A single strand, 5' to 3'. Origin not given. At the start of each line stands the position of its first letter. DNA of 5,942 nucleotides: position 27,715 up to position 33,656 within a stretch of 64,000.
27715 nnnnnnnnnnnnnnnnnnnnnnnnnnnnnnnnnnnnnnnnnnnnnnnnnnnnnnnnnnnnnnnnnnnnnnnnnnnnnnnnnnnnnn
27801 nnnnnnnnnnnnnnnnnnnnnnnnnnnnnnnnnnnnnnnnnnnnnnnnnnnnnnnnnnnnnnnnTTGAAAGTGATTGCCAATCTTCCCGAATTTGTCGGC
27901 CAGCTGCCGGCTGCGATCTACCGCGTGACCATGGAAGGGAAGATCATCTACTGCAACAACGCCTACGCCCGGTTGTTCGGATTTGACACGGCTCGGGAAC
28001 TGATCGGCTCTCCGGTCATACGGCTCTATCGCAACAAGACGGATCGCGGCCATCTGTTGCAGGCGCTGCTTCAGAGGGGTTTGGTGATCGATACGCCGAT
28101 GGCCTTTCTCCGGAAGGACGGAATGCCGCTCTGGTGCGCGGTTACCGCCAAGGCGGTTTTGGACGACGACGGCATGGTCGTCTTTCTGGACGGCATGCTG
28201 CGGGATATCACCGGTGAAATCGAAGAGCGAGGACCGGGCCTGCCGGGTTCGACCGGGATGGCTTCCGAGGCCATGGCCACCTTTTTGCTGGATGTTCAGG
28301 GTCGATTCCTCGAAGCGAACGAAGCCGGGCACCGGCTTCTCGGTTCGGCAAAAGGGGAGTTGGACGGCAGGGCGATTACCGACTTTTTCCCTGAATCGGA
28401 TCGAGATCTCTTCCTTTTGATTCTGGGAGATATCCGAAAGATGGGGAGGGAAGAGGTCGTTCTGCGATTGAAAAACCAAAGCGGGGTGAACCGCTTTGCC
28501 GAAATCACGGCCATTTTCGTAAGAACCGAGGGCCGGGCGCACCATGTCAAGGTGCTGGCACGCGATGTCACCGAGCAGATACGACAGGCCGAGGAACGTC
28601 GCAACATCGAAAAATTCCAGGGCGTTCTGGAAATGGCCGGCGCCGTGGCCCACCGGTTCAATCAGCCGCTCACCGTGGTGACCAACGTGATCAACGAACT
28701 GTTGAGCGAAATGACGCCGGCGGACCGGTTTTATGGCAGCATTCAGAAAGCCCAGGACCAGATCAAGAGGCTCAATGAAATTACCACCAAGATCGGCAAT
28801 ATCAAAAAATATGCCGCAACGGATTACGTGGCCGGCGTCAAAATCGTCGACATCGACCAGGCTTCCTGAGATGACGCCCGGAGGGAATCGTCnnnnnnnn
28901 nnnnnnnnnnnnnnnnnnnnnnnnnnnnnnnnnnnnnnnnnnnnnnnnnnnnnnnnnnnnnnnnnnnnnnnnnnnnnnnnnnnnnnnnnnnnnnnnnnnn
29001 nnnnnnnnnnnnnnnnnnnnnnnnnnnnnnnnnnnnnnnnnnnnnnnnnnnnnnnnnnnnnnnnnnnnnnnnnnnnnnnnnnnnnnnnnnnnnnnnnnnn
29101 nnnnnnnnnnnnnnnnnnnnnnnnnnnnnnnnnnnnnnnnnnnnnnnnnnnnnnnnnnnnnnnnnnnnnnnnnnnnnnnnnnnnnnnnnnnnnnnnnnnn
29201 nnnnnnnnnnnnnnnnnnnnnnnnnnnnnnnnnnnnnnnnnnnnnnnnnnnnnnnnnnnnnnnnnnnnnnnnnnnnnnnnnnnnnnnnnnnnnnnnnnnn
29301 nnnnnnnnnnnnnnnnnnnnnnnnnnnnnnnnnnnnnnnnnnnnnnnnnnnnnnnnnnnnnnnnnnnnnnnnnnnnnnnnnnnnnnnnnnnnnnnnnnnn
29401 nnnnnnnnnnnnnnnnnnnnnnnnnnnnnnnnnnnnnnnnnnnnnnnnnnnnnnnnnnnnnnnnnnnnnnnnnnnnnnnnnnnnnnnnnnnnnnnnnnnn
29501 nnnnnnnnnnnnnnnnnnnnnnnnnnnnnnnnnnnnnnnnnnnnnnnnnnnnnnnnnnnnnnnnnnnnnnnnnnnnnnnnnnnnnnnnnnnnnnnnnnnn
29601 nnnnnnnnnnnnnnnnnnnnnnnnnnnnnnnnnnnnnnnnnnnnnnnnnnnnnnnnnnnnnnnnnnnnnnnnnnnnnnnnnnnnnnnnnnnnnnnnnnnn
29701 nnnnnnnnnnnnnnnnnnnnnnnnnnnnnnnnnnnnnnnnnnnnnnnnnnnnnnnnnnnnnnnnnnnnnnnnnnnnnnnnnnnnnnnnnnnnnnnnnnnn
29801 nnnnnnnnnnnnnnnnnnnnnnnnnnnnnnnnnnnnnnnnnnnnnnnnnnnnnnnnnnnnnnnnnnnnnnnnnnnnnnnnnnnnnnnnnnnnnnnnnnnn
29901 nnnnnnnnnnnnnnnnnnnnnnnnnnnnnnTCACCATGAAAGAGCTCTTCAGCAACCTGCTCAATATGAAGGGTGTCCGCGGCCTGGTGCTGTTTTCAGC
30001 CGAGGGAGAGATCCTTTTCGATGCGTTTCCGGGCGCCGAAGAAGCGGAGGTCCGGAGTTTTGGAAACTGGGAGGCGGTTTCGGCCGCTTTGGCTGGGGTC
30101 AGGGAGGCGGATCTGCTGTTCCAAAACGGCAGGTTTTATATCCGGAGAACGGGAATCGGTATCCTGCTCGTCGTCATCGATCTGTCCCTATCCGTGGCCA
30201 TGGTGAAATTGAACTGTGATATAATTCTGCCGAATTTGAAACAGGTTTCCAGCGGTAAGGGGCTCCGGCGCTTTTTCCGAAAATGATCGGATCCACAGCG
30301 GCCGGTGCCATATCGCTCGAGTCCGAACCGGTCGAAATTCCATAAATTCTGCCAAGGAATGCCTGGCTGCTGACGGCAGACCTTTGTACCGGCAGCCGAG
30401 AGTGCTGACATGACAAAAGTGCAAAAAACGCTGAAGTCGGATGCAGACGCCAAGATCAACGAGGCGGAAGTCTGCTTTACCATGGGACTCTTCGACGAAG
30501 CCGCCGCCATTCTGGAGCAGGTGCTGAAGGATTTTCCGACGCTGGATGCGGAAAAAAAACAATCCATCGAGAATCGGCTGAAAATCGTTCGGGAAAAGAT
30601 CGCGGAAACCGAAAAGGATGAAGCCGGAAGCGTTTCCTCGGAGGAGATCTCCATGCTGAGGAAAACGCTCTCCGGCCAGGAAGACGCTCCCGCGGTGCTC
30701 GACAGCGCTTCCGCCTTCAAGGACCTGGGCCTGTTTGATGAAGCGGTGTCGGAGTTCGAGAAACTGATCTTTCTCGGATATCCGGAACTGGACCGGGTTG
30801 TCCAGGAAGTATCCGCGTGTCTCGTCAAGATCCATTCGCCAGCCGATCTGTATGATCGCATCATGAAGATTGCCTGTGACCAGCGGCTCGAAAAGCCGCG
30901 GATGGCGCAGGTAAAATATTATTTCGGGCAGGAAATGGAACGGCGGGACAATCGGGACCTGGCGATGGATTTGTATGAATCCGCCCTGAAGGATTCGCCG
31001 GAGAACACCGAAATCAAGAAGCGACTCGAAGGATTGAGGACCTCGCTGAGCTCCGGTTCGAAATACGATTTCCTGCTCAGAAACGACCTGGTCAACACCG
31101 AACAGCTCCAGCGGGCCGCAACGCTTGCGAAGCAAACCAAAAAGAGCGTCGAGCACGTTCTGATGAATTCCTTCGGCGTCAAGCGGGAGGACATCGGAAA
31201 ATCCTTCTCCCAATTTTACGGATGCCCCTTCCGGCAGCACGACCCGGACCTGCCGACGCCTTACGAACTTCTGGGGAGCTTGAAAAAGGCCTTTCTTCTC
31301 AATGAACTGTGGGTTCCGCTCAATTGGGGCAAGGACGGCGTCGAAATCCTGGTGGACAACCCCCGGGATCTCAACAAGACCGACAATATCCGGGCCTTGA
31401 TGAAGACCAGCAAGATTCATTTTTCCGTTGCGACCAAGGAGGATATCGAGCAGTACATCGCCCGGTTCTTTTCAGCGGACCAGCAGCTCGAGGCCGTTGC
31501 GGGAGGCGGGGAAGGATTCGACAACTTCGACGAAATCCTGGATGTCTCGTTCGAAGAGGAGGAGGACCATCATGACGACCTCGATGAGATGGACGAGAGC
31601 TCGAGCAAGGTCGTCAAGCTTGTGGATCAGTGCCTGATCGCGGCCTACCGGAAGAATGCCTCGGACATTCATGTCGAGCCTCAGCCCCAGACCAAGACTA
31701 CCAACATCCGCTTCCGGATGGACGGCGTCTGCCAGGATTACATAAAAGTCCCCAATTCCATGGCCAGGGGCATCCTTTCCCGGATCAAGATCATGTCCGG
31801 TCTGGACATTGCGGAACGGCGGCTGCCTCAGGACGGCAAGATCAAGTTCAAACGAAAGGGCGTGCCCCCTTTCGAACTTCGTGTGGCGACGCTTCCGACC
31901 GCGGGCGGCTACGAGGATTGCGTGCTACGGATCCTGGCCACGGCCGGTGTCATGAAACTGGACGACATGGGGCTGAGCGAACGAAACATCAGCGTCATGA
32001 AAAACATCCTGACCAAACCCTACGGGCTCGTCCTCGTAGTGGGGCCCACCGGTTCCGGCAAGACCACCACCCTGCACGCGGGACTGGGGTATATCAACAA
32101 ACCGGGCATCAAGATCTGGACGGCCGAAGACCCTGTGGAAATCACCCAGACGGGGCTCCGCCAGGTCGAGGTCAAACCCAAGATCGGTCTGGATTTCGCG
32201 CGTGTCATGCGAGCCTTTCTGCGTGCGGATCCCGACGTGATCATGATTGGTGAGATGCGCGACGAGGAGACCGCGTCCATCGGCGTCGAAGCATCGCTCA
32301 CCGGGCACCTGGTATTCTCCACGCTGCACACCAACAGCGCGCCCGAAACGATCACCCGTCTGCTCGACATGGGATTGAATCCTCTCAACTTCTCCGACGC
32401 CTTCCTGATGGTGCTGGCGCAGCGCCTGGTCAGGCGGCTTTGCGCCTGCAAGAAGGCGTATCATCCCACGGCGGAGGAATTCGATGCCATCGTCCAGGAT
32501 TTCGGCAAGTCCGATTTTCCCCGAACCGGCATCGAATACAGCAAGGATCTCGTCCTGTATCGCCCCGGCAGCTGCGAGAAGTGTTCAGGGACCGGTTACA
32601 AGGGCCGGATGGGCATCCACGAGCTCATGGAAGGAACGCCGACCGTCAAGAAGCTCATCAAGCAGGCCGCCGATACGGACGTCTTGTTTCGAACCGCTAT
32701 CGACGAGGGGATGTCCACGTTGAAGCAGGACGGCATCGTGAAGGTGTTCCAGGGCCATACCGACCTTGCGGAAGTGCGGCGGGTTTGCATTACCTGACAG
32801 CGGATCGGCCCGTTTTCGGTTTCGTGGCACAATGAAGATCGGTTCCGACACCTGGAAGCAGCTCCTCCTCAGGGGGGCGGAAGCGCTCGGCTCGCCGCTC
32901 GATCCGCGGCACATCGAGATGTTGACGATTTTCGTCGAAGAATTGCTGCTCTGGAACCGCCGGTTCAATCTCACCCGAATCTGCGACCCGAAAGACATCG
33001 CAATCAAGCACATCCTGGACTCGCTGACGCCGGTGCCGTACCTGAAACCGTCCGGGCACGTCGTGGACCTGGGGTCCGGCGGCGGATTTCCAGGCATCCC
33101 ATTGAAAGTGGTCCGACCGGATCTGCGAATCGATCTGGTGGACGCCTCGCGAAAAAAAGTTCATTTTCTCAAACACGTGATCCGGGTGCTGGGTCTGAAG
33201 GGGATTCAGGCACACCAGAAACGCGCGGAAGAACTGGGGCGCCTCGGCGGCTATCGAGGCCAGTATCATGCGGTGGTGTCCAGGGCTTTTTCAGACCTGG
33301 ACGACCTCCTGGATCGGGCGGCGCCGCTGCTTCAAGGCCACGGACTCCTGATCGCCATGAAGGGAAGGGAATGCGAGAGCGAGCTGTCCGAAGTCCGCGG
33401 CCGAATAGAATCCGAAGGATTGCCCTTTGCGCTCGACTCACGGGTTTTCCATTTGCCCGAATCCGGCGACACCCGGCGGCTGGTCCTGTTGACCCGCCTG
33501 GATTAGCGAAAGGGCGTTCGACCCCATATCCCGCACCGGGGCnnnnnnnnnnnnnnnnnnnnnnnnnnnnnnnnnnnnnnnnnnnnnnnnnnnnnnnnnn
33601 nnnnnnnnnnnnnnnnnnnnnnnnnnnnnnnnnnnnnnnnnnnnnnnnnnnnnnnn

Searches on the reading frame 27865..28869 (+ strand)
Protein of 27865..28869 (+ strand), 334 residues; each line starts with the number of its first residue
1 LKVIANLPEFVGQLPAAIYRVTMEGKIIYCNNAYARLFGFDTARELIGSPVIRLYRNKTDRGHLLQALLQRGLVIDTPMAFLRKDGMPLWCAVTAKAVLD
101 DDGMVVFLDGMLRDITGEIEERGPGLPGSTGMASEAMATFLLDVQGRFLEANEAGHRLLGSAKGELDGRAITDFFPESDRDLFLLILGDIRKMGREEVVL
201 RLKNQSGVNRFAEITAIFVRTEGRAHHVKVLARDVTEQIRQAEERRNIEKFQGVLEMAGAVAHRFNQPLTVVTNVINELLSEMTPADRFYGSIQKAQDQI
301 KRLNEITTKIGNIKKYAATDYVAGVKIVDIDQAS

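Call 93: search_protein_families(library=pfam, proteins=[window:27865-28869:+], max_evalue=0.00001)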
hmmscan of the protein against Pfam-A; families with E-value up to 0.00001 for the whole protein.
window:27865-28869:+ (334 aa): 5 families
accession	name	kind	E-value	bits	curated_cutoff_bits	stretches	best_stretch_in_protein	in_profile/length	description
PF13426.13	PAS_9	-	1.6e-25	89.8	27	2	21-116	7-102/103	PAS domain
PF00989.32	PAS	-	1.6e-19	70.4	22.6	1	11-115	7-113/113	PAS fold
PF08448.16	PAS_4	-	8.3e-19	68.3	23.1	2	13-117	3-107/110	PAS fold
PF13188.13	PAS_8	-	5.4e-12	45.6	21.8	0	13-56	9-52/65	PAS domain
PF08447.18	PAS_3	-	3.2e-08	34.2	25.6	0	27-110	1-87/89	PAS fold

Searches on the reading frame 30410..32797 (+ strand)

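Call 92: search_protein_families(library=pfam, proteins=[window:30410-32797:+], max_evalue=0.00001)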
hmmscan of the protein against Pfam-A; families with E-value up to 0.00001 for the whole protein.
window:30410-32797:+ (795 aa): 4 families
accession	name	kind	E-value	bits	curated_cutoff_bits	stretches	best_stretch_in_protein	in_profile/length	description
PF00437.27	T2SSE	-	7.1e-115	384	24.9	1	396-791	3-370/370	Type II/IV secretion system protein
PF05157.20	MshEN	-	1.2e-11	44.8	23.1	1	270-358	1-88/90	MshEN domain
PF13428.12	TPR_14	-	4.4e-08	33.5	23.5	0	170-206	5-41/44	Tetratricopeptide repeat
PF14559.12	TPR_19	-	1.3e-06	29.1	25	0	10-44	23-57/68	Tetratricopeptide repeat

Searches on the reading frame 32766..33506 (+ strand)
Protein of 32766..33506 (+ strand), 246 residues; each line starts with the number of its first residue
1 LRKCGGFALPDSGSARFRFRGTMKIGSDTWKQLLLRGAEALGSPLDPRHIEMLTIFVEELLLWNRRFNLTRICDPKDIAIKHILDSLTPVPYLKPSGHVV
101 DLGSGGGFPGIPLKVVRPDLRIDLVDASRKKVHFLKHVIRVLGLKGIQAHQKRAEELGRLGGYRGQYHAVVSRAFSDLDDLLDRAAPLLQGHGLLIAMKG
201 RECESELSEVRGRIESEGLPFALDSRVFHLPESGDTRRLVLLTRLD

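Call 92: search_protein_families(library=pfam, proteins=[window:32766-33506:+], max_evalue=0.00001)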
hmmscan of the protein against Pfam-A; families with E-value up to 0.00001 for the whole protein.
window:32766-33506:+ (246 aa): 1 family
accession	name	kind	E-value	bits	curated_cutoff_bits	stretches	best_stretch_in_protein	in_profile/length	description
PF02527.21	GidB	-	8.5e-45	152.8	27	1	50-217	2-166/184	rRNA small subunit methyltransferase G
